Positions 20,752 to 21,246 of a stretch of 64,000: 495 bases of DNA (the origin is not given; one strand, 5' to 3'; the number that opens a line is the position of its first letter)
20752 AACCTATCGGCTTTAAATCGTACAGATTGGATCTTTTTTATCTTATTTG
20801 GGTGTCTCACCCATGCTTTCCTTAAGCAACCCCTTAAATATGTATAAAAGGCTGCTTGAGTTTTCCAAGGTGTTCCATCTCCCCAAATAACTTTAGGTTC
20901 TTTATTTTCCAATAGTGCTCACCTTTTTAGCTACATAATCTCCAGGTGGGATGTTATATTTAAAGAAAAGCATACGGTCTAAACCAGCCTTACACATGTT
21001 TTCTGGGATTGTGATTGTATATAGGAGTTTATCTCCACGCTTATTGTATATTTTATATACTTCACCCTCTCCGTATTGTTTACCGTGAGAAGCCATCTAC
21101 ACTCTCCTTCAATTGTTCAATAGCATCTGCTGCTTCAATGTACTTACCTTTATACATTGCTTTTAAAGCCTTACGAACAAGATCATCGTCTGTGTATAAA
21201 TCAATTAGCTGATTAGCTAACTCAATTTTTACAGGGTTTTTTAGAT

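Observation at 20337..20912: HNH endonuclease gene wedged into the thymidylate/nucleotide module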

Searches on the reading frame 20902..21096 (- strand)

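Call 3: search_protein_families(library=pfam, proteins=[window:20902-21096:-], max_evalue=0.01)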
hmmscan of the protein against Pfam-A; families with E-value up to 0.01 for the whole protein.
window:20902-21096:- (64 aa): 0 families

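Call 4: search_protein_families(library=phrogs, proteins=[window:20902-21096:-], max_evalue=0.001)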
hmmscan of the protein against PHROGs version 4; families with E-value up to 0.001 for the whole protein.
window:20902-21096:- (64 aa): 1 family
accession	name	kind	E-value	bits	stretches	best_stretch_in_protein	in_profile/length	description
phrog_4903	-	unknown function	1.3e-26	93.3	1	3-61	6-63/64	-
